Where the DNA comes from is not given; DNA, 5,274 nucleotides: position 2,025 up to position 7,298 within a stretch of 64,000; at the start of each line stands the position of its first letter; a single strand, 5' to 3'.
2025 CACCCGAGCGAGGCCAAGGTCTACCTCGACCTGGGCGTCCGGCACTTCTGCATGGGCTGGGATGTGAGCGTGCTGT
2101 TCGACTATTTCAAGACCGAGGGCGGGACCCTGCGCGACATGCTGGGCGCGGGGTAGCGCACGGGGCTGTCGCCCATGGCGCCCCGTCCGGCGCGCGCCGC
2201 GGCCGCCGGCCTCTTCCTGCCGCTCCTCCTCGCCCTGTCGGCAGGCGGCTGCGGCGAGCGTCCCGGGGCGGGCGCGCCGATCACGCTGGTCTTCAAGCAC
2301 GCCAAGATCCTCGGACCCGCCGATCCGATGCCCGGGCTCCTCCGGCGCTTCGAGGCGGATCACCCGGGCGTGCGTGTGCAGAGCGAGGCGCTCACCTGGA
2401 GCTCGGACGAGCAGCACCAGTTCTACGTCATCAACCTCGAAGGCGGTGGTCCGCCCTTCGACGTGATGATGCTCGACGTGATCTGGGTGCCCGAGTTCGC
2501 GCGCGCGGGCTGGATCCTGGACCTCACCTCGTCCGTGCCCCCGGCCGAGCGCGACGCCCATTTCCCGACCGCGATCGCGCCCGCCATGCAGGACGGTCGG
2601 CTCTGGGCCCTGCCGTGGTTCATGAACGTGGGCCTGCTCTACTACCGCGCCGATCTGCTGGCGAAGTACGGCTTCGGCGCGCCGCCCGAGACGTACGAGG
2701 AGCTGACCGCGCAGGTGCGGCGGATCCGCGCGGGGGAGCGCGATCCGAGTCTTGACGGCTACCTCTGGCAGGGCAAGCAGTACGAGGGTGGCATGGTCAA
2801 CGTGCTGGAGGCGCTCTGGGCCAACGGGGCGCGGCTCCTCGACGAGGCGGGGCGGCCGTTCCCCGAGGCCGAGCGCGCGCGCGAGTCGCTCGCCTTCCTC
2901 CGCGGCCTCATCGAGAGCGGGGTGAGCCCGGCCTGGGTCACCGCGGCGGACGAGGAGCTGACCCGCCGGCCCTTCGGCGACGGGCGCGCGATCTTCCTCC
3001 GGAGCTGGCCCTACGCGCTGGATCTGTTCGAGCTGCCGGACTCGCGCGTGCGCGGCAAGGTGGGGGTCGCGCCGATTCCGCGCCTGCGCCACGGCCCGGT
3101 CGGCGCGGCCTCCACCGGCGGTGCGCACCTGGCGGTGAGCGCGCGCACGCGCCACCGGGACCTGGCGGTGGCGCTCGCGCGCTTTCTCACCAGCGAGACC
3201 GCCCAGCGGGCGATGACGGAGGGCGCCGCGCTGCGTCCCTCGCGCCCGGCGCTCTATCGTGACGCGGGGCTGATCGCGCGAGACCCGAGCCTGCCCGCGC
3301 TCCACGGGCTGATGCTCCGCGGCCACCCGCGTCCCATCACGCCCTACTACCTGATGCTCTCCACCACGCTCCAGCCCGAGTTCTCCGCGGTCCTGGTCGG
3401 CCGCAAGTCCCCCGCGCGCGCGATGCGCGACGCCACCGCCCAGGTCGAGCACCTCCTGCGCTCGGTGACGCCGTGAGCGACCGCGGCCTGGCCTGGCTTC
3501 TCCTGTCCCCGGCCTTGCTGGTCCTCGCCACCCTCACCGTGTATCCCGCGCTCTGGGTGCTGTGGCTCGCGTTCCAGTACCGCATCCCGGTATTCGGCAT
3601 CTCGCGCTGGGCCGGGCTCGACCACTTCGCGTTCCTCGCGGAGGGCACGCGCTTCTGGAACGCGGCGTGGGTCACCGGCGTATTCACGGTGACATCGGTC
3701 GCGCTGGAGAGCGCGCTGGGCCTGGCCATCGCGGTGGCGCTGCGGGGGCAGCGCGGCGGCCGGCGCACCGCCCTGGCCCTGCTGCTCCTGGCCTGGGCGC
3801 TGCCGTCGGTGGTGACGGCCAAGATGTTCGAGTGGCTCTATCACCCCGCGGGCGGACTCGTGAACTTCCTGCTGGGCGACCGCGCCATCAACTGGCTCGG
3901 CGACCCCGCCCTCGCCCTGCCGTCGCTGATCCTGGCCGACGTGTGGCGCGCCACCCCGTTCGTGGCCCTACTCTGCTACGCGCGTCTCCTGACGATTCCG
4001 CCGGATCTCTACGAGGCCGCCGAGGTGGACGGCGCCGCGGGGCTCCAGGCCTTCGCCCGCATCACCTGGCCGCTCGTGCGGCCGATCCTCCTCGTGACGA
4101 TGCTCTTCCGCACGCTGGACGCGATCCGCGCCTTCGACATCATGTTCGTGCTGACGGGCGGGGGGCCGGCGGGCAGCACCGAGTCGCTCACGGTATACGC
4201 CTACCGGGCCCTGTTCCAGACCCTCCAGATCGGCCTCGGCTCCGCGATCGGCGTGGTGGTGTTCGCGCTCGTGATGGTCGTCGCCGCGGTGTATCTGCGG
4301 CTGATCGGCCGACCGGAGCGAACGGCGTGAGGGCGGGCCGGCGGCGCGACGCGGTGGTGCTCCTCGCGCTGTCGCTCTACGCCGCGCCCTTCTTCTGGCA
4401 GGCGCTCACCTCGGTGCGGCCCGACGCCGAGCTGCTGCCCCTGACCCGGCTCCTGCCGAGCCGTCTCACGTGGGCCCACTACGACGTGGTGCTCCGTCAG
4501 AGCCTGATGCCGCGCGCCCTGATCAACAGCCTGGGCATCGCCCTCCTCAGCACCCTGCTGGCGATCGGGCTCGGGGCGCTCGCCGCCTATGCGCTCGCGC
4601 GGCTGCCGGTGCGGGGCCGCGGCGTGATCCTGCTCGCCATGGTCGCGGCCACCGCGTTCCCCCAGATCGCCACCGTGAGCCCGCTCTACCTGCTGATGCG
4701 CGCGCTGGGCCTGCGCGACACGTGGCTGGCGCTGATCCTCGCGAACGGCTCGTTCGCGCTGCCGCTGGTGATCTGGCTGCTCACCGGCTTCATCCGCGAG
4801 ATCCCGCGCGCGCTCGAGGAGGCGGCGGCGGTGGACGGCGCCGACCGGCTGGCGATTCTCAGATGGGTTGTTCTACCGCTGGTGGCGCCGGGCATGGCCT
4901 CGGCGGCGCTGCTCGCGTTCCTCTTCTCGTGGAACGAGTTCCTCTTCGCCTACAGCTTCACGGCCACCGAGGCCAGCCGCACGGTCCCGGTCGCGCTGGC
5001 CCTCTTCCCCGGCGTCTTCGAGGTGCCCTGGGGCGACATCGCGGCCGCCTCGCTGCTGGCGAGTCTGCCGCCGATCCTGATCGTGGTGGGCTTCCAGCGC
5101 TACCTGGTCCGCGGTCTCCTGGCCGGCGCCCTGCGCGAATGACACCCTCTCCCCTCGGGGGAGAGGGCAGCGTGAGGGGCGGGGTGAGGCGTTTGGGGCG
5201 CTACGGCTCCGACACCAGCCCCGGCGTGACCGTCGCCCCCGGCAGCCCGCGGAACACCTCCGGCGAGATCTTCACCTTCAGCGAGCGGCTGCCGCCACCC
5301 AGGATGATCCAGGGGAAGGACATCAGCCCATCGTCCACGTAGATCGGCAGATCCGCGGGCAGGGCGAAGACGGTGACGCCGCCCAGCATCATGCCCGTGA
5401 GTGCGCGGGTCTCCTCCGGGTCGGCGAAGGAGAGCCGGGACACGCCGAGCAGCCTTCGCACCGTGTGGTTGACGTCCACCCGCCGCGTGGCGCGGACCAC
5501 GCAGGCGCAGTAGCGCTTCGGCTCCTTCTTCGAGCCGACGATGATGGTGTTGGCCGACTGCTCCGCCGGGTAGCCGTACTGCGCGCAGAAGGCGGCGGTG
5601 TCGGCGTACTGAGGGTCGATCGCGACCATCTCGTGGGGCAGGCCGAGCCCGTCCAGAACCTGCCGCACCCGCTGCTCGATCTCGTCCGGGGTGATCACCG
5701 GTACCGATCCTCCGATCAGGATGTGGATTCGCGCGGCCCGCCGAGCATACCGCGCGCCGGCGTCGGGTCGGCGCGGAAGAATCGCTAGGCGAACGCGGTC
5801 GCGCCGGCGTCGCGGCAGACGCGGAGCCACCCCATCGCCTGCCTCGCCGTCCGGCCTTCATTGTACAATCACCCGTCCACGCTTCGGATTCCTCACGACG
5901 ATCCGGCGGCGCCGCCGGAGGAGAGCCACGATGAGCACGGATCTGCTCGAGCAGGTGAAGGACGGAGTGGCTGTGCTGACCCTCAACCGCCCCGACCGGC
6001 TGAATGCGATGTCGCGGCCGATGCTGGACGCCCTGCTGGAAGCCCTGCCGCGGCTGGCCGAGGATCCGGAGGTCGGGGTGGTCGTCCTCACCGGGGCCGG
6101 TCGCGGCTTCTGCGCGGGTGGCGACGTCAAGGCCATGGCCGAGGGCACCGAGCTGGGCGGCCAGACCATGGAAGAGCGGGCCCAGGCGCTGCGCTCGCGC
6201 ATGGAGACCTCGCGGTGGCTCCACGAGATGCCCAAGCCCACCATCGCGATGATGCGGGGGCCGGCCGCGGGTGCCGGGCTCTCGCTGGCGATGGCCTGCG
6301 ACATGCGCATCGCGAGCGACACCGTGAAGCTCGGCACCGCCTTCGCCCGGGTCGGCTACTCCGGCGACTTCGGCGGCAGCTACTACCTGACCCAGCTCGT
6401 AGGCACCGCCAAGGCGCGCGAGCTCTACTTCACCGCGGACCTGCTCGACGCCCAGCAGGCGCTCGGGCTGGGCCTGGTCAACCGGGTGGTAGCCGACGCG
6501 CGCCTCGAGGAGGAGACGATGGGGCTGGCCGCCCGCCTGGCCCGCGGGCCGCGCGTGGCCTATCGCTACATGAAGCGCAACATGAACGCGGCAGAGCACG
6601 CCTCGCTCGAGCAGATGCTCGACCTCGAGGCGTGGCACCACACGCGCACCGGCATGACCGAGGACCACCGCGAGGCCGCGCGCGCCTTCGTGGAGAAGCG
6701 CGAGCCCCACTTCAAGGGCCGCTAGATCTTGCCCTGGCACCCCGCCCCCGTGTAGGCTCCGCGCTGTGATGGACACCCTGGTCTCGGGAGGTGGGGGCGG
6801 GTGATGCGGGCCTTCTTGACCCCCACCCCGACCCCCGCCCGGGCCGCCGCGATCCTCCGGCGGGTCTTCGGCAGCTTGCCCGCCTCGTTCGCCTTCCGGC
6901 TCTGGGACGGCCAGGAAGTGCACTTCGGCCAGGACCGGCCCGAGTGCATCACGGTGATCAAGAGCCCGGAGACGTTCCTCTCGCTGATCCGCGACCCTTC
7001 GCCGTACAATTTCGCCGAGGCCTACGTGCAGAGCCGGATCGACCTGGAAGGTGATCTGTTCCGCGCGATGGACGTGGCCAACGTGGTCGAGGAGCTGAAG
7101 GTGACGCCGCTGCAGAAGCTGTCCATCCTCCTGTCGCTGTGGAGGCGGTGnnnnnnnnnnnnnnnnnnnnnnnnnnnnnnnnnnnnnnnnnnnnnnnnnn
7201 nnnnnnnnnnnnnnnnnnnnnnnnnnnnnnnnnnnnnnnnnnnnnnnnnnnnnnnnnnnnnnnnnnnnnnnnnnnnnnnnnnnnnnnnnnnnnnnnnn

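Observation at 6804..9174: Cfa-like synthase split into N-domain ORF and methyltransferase ORF with a geranylgeranyl-reductase-family flavoprotein inserted between them, all translationally coupled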

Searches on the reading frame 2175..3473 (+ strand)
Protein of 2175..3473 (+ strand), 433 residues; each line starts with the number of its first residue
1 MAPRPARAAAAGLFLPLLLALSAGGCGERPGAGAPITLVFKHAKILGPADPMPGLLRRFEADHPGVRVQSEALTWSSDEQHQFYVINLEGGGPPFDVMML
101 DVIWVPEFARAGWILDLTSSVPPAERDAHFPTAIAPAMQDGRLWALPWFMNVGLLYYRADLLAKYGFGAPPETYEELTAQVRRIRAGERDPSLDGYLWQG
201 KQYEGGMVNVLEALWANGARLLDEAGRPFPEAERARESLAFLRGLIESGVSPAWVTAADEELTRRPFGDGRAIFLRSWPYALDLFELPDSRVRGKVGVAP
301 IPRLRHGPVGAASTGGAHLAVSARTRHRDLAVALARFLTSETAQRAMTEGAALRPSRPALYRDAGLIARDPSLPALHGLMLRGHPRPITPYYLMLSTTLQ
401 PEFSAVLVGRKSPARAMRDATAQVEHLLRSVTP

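Call 6: search_protein_families(library=pfam, proteins=[window:2175-3473:+], max_evalue=0.01)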
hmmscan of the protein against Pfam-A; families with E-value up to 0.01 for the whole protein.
window:2175-3473:+ (433 aa): 3 families
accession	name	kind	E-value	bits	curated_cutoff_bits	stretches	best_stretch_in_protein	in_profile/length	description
PF01547.30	SBP_bac_1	-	1.5e-32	114.3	26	1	53-344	11-306/307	Bacterial extracellular solute-binding protein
PF13416.11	SBP_bac_8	-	8.6e-28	98.3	27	1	56-374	3-278/279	Bacterial extracellular solute-binding protein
PF13531.11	SBP_bac_11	-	0.0057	16.9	25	0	319-348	193-222/227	Bacterial extracellular solute-binding protein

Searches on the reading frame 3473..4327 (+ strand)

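Call 6: search_protein_families(library=pfam, proteins=[window:3473-4327:+], max_evalue=0.01)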
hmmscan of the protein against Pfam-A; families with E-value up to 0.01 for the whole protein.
window:3473-4327:+ (285 aa): 1 family
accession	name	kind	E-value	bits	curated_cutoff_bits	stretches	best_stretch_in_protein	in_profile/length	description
PF00528.27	BPD_transp_1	-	1.3e-13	51.6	26.4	1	82-275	2-176/184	Binding-protein-dependent transport system inner membrane component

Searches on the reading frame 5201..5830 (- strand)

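Call 6: search_protein_families(library=pfam, proteins=[window:5201-5830:-], max_evalue=0.01)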
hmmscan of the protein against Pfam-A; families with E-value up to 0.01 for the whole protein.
window:5201-5830:- (209 aa): 1 family
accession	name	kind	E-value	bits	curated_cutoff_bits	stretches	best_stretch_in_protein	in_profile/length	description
PF04073.20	tRNA_edit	-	3.4e-22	79.3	25.5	1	73-193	2-120/123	Aminoacyl-tRNA editing domain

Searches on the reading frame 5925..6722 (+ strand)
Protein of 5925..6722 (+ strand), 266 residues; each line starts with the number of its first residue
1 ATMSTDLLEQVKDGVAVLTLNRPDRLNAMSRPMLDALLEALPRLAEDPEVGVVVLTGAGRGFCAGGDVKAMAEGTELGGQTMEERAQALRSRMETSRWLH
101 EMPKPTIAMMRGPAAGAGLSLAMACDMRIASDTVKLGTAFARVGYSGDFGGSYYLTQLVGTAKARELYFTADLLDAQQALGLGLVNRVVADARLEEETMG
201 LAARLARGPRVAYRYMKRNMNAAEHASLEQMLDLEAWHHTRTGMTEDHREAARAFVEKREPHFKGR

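Call 6: search_protein_families(library=pfam, proteins=[window:5925-6722:+], max_evalue=0.01)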
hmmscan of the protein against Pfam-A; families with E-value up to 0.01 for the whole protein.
window:5925-6722:+ (266 aa): 2 families
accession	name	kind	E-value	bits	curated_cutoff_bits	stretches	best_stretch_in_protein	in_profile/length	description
PF00378.25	ECH_1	-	1.2e-61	208.7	27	1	12-265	3-250/251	Enoyl-CoA hydratase/isomerase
PF16113.10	ECH_2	-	2.7e-39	136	27.2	1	16-200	2-183/335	Enoyl-CoA hydratase/isomerase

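Call 7: search_protein_families(library=ncbifam, proteins=[window:5925-6722:+], max_evalue=0.01)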
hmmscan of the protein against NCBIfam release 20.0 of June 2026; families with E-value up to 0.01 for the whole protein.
window:5925-6722:+ (266 aa): 73 families (the best 25 are shown)
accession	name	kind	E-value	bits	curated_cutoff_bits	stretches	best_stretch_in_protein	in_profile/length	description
NF006699.0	PRK09245.1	subfamily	4e-64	216.4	354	1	4-266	2-266/266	crotonase/enoyl-CoA hydratase family protein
TIGR02280.1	PaaB1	equivalog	4.6e-61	206.6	345.15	1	8-266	2-256/256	2-(1,2-epoxy-1,2-dihydrophenyl)acetyl-CoA isomerase PaaG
NF004635.0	PRK05981.1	equivalog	1.6e-58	198.3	351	1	10-266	9-266/266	enoyl-CoA hydratase/isomerase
NF046063.1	oxepin_alt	equivalog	8.7e-58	195.8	300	1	8-262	3-254/254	oxepin-CoA hydrolase, alternative type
NF005700.0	PRK07511.1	subfamily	1.1e-57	195.6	274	1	3-264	1-259/260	enoyl-CoA hydratase family protein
NF004857.0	PRK06210.1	equivalog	1.1e-57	195.5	341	1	5-265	8-274/275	enoyl-CoA hydratase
NF006107.0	PRK08258.1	equivalog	1.4e-56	191.8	330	1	6-266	18-277/277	enoyl-CoA hydratase family protein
NF051848.1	EnCoAHydtEchA19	equivalog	1.4e-53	182.1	400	1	12-266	7-258/258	enoyl-CoA hydratase EchA19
NF004475.0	PRK05809.1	subfamily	1.4e-52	178.7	394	1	10-266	9-260/260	short-chain-enoyl-CoA hydratase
NF005804.0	PRK07659.1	equivalog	2.3e-52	178.1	311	1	10-265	11-259/260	enoyl-CoA hydratase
NF006109.0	PRK08260.1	subfamily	8.6e-52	176.2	320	1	7-265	6-277/296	enoyl-CoA hydratase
NF004840.0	PRK06190.1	equivalog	1.8e-51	175.2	253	1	7-256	6-251/260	enoyl-CoA hydratase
NF005803.0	PRK07658.1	equivalog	1.8e-51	175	313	1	10-266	7-257/257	enoyl-CoA hydratase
NF004781.0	PRK06127.1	subfamily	7.7e-51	173.3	291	1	3-266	9-269/269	enoyl-CoA hydratase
NF005802.0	PRK07657.1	equivalog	2.8e-50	171.2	363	1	8-265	7-259/260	enoyl-CoA hydratase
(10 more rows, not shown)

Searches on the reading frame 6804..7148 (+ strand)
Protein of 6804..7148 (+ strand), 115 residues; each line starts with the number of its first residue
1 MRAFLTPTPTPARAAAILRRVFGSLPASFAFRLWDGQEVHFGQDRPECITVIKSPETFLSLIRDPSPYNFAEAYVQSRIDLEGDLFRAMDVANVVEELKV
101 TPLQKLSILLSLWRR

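Call 6: search_protein_families(library=pfam, proteins=[window:6804-7148:+], max_evalue=0.01)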
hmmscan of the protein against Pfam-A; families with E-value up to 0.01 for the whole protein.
window:6804-7148:+ (115 aa): 1 family
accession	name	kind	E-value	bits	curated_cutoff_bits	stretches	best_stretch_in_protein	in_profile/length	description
PF25371.1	DUF7884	-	2.3e-08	34.6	27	1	28-89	13-75/90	Domain of unknown function (DUF7884)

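Call 7: search_protein_families(library=ncbifam, proteins=[window:6804-7148:+], max_evalue=0.01)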
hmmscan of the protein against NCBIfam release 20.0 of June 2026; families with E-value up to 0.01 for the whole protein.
window:6804-7148:+ (115 aa): 1 family
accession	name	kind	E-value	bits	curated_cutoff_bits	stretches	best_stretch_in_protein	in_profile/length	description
NF040703.1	cyclopro_CfaB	exception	4.3e-07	29.1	650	1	18-95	5-80/393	C17 cyclopropane fatty acid synthase CfaB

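Call 56: find_homologous_proteins(query=window:6804-7148:+, max_evalue=0.001)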
Query window:6804-7148:+ (115 aa): 548 proteins with E <= 0.001 among 565 candidates; the best 120 are listed.
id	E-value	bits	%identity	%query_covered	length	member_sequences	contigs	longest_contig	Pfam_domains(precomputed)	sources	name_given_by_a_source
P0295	6.2e-63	228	91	100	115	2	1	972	PF25371.2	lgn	-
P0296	2.2e-62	226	91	100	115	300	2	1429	PF25371.2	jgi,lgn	jgi:hypothetical protein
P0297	1.2e-61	223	90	100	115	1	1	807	PF25371.2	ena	-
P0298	1.5e-61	223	90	100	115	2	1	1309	PF25371.2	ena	-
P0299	9.9e-61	221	89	100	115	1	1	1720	PF25371.2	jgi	jgi:hypothetical protein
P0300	8.5e-60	218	89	100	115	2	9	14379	PF25371.2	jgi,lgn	jgi:hypothetical protein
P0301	1.7e-59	217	88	100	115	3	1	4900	PF25371.2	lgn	-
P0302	2.4e-59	216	86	100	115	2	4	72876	PF25371.2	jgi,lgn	jgi:hypothetical protein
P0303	3.1e-58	212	85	100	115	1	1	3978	PF25371.2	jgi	jgi:hypothetical protein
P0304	5.7e-58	212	85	100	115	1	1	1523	PF25371.2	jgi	-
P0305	1.0e-57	211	85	100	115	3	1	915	PF25371.2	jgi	jgi:hypothetical protein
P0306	1.1e-57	211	84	100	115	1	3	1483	PF25371.2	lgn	-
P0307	1.5e-57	210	83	100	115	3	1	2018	PF25371.2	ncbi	ncbi:MAG: hypothetical protein ACREKG_15230 [Candidatus Rokuibacteriota bacterium]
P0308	1.5e-57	210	85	100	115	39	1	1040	PF25371.2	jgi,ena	-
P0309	3.9e-57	209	83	100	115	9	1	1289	PF25371.2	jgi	jgi:hypothetical protein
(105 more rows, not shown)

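Call 67: predict_structure(alignment_id=A2)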
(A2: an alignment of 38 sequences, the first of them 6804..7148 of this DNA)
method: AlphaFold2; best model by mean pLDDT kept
length: 115 residues; sequences in the alignment: 38
mean_pLDDT: 83.9   pTM: 0.78
mean pLDDT of the five models: 83.9, 81.8, 81.8, 80.5, 75.9
residues with pLDDT >= 90: 42; 70-90: 65; 50-70: 4; < 50: 4
segments of 3 or more residues with pLDDT < 50: 1-4
pLDDT, mean of each block of 10 residues (from residue 1): 63 92 87 95 86 92 87 91 79 77 81 70
secondary structure, 60 per line:
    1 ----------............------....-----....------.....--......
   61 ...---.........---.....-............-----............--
elements in order: H11-22 E29-32 E38-41 E48-52 H55-63 H67-75 E79-83 H85-96 H102-113

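Call 71: fold_search(model_id=the predicted structure, library=pdb)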
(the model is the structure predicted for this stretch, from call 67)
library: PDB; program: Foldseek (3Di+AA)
matches with E <= 10: 152; with E <= 0.001: 0
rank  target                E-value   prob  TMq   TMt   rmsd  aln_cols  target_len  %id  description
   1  7qos_A                1.1e-03  1.00  0.52  0.19  11.1        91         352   15  Cyclopropane fatty acid synthase from Aquifex aeolicous with bound ligands (released 2022-02-02)
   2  6h6p_A                1.3e-03  1.00  0.43  0.43   9.8       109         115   10  UbiJ-SCP2 Ubiquinone synthesis protein (released 2019-02-13)
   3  6h6p_C                1.3e-03  1.00  0.43  0.43   9.6       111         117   10  UbiJ-SCP2 Ubiquinone synthesis protein (released 2019-02-13)
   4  6h6o_A                1.3e-03  1.00  0.42  0.40   9.6       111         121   12  UbiJ-SCP2 Ubiquinone synthesis protein (released 2019-02-13)
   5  6h6p_D                1.5e-03  1.00  0.43  0.42   9.6       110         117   11  UbiJ-SCP2 Ubiquinone synthesis protein (released 2019-02-13)
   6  6h6p_B                1.6e-03  1.00  0.42  0.42   9.3       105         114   10  UbiJ-SCP2 Ubiquinone synthesis protein (released 2019-02-13)
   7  6ovp_B                1.9e-03  1.00  0.43  0.39   8.5       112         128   11  Sterol Carrier Protein 2 from Yarrowia Lipolytica (apo form) (released 2020-05-20)
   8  1pz4                  2.7e-03  1.00  0.44  0.45   6.9       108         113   14  The structural determination of an insect (mosquito) Sterol Carrier Protein-2 with a ligand bound C16 Fatty Acid at 1.35 (released 2003-09-30)
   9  6h6n_A                2.7e-03  0.99  0.41  0.39   9.5       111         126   12  UbiJ-SCP2 Ubiquinone synthesis protein (released 2019-02-13)
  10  3cnu                  3.1e-03  0.98  0.37  0.38   8.4        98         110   15  Crystal structure of the predicted coding region AF_1534 from Archaeoglobus fulgidus (released 2008-04-15)
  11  5z9o_B                3.5e-03  1.00  0.47  0.16   2.7        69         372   20  The crystal structure of Cyclopropane-fatty-acyl-phospholipid synthase from Lactobacillus acidophilus (released 2019-03-06)
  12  7qos_B                4.0e-03  1.00  0.54  0.20   7.9        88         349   18  Cyclopropane fatty acid synthase from Aquifex aeolicous with bound ligands (released 2022-02-02)
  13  4jgx_B                4.0e-03  0.99  0.39  0.36   8.7       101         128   10  The Structure of Sterol Carrier Protein 2 from the Yeast Yarrowia Lipolytica (released 2013-12-18)
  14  3bdq_A                4.2e-03  1.00  0.48  0.50   5.0       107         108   15  Room Tempreture Crystal Structure of Sterol Carrier Protein-2 Like-2 (released 2008-01-01)
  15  4nss_A                5.1e-03  1.00  0.52  0.52   4.1       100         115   21  A structural and functional investigation of a novel protein from Mycobacterium smegmatis implicated in mycobacterial  (released 2014-09-10)
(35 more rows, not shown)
